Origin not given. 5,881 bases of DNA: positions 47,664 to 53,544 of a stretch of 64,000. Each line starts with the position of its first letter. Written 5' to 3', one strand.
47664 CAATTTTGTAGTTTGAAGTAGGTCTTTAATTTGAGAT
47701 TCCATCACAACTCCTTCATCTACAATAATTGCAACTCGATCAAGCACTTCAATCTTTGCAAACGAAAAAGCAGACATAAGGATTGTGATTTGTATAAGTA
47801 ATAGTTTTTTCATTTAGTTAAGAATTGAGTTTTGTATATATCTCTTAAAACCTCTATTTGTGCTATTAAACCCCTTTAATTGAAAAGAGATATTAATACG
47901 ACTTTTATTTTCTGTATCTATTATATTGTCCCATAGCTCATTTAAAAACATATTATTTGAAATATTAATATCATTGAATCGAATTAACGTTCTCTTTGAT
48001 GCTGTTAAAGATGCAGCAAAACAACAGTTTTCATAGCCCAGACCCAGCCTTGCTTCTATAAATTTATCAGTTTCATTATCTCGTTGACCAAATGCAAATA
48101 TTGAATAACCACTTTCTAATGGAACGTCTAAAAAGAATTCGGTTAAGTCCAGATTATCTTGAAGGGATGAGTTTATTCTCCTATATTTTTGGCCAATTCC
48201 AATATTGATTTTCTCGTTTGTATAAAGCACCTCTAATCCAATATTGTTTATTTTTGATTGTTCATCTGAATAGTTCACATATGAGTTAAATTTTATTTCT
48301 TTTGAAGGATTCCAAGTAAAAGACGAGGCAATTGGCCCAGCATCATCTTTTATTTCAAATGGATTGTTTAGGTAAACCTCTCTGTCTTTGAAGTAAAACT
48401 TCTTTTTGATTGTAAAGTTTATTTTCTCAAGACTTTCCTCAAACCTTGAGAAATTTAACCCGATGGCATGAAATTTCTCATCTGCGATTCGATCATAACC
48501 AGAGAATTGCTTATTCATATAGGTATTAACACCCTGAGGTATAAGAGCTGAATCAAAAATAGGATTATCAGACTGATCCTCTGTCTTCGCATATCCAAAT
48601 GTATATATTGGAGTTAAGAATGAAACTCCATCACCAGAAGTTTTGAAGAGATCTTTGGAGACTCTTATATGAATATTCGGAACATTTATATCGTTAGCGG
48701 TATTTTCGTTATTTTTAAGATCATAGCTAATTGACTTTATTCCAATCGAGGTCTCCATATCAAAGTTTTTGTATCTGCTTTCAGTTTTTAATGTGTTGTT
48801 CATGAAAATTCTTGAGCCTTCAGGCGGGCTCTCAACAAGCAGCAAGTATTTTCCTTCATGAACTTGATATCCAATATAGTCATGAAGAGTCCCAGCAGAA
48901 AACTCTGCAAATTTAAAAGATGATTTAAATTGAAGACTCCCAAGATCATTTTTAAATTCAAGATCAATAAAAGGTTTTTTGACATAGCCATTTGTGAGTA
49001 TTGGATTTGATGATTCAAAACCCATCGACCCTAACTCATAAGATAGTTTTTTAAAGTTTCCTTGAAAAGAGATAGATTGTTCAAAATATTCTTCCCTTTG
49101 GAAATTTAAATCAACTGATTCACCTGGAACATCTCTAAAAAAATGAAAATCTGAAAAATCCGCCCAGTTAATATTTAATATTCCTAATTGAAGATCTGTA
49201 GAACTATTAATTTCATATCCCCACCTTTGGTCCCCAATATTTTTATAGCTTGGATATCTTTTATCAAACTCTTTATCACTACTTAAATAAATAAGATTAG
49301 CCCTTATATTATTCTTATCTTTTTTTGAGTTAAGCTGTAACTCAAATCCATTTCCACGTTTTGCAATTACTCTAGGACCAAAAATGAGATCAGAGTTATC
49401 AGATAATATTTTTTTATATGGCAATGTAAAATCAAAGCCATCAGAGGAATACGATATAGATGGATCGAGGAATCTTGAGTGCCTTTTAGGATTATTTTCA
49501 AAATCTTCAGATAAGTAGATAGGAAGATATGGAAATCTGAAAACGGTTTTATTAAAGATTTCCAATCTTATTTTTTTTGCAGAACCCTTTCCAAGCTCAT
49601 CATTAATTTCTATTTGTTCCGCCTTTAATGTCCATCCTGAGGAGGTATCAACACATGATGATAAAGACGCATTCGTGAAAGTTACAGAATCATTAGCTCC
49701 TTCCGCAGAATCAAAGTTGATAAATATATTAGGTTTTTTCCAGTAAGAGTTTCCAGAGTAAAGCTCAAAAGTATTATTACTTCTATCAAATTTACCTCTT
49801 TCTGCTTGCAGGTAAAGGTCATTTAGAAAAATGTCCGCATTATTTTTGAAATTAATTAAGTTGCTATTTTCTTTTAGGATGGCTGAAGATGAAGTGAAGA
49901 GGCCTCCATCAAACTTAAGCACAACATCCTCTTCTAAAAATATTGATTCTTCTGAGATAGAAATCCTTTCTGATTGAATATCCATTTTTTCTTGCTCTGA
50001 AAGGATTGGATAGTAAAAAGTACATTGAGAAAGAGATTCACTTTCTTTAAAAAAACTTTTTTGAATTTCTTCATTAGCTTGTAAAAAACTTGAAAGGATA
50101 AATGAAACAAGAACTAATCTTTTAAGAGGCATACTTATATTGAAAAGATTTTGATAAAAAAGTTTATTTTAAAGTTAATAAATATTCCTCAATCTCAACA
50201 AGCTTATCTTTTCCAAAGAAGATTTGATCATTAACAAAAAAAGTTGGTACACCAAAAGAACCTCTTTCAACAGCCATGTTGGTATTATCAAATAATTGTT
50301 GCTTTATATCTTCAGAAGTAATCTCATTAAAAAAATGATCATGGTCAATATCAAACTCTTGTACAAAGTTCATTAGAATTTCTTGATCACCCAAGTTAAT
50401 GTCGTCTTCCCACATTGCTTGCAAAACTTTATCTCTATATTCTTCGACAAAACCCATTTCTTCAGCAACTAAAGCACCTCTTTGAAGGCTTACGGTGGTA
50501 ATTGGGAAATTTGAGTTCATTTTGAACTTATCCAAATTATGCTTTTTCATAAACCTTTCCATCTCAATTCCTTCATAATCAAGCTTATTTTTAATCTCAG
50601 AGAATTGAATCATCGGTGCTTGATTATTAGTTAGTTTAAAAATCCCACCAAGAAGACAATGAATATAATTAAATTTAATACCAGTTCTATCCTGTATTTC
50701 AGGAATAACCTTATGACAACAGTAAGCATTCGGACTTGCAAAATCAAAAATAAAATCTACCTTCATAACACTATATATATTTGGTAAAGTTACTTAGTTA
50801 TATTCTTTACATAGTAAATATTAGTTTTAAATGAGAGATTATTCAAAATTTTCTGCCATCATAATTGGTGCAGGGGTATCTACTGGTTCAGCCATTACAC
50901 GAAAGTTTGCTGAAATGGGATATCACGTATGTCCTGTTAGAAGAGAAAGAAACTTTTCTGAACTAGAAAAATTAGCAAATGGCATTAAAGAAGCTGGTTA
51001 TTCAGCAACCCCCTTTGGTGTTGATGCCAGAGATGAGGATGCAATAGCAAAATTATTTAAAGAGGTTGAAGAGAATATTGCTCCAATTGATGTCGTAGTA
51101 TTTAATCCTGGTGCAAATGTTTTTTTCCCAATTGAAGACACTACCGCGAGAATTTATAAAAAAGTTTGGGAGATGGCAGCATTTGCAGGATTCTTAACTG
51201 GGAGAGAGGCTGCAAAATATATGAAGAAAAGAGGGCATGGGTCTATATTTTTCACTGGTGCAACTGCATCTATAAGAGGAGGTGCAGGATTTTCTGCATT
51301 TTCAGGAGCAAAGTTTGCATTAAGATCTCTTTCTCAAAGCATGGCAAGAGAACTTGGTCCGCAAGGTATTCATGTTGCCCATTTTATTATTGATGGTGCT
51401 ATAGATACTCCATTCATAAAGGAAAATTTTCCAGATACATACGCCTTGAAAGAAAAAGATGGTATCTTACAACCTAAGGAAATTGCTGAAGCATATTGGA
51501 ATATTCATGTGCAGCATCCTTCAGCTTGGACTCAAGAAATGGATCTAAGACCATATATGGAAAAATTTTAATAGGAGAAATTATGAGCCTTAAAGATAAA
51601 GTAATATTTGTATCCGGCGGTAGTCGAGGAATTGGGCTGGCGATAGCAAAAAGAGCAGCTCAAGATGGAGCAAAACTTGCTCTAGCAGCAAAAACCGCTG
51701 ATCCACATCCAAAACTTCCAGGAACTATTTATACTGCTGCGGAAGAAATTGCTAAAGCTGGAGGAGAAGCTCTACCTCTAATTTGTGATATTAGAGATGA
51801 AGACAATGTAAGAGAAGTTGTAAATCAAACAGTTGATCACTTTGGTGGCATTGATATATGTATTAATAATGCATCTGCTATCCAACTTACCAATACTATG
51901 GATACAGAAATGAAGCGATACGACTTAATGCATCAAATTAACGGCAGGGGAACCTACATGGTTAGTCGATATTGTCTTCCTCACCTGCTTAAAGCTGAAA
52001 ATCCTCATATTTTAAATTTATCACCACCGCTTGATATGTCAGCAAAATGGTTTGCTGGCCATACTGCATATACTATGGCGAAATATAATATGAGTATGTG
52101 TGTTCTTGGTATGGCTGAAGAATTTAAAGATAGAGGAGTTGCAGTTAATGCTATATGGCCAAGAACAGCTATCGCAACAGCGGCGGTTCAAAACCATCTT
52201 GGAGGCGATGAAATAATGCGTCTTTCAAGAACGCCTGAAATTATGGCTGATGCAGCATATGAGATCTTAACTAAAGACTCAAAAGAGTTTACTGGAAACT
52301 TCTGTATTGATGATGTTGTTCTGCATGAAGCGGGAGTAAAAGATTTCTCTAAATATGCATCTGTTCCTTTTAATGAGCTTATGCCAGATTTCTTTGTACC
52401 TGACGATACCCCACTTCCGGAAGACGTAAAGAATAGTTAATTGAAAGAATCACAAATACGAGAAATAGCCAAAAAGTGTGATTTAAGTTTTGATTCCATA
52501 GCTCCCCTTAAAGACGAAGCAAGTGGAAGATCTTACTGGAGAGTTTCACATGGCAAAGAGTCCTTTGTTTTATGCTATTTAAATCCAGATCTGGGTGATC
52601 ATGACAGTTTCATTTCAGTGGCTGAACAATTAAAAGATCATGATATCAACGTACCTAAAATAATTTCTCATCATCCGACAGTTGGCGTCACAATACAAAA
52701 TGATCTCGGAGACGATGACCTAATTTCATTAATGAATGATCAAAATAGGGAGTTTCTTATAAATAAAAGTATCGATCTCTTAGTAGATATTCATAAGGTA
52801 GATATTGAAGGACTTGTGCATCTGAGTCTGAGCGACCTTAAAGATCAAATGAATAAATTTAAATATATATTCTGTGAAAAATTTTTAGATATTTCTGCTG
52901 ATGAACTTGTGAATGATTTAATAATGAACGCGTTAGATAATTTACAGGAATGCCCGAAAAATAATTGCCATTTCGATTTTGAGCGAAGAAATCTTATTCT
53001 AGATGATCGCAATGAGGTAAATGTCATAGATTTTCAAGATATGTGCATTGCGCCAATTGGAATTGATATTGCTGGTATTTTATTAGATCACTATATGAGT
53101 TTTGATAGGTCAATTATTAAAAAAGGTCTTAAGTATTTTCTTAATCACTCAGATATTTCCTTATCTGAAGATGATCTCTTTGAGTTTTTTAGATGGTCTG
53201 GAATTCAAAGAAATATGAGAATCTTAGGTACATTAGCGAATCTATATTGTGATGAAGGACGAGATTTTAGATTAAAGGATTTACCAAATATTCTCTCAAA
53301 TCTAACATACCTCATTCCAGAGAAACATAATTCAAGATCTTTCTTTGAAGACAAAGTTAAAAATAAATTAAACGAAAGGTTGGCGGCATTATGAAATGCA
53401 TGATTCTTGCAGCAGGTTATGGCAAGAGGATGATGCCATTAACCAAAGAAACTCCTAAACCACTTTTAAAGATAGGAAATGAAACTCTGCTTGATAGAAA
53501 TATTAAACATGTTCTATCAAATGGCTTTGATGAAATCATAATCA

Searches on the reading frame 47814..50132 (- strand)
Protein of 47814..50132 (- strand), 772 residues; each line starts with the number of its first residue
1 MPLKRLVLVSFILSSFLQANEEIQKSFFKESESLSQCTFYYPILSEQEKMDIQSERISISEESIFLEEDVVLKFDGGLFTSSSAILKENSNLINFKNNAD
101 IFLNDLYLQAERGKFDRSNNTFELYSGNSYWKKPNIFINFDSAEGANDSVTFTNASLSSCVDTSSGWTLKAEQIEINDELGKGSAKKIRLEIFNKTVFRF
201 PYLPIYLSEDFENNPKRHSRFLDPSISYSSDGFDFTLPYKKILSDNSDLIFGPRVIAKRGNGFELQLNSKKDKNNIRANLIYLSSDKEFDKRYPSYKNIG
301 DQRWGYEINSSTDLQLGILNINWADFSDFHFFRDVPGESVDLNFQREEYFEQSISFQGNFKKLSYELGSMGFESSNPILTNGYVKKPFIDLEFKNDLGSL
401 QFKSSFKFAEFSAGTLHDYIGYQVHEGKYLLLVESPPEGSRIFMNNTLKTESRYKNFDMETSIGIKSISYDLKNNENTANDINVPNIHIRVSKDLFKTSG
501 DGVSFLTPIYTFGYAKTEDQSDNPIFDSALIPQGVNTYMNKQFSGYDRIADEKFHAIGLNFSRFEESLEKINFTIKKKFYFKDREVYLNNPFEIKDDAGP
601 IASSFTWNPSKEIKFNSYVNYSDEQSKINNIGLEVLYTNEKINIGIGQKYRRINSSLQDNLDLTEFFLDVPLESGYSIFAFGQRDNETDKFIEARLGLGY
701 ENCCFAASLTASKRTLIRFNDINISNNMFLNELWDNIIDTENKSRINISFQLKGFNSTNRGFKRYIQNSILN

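Call 57: search_protein_families(library=pfam, proteins=[window:47814-50132:-])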
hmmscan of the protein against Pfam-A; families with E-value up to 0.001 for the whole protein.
window:47814-50132:- (772 aa): 1 family
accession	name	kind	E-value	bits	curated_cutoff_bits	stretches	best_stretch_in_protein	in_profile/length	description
PF04453.20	LptD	-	1.1e-18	68.1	22.4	1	302-661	2-369/384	LPS transport system D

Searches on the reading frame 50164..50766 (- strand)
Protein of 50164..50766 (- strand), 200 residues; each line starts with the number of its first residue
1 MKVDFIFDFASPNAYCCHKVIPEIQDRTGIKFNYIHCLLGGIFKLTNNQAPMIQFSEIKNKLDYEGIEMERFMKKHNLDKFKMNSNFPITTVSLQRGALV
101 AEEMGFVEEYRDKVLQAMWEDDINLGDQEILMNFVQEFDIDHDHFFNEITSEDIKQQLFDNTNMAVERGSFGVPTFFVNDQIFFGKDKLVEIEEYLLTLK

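Call 57: search_protein_families(library=pfam, proteins=[window:50164-50766:-])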
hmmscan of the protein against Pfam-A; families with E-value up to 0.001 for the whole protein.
window:50164-50766:- (200 aa): 1 family
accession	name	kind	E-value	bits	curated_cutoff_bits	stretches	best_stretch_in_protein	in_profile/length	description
PF01323.26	DSBA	-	5.4e-27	95.3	25.6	1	3-196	2-190/191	DSBA-like thioredoxin domain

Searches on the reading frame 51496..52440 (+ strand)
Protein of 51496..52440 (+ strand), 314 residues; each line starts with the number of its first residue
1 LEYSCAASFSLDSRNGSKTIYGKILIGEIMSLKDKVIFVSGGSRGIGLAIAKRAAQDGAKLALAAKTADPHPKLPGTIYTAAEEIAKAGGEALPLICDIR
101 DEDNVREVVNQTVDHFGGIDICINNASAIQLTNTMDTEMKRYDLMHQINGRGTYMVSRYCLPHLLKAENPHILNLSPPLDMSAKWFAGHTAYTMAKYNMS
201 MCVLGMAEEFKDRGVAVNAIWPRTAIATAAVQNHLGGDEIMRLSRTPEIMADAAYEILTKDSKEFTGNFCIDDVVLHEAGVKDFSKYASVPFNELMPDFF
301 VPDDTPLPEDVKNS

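Call 57: search_protein_families(library=pfam, proteins=[window:51496-52440:+])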
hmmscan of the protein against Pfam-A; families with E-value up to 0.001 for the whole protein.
window:51496-52440:+ (314 aa): 3 families
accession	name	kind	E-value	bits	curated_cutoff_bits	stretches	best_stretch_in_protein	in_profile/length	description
PF00106.31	adh_short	-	3.7e-31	108.6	26.6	1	35-230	1-186/195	short chain dehydrogenase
PF13561.12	adh_short_C2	-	2.1e-30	106.5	27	1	44-243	6-193/236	Enoyl-(Acyl carrier protein) reductase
PF08659.16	KR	-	3.4e-06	27.5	22.6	1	38-143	4-106/180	KR domain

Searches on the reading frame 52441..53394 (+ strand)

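Call 57: search_protein_families(library=pfam, proteins=[window:52441-53394:+])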
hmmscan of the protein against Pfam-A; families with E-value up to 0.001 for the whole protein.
window:52441-53394:+ (317 aa): 1 family
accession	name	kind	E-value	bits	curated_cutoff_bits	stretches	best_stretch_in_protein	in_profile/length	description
PF01636.29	APH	-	3.7e-15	56.8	23.2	1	20-225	2-221/239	Phosphotransferase enzyme family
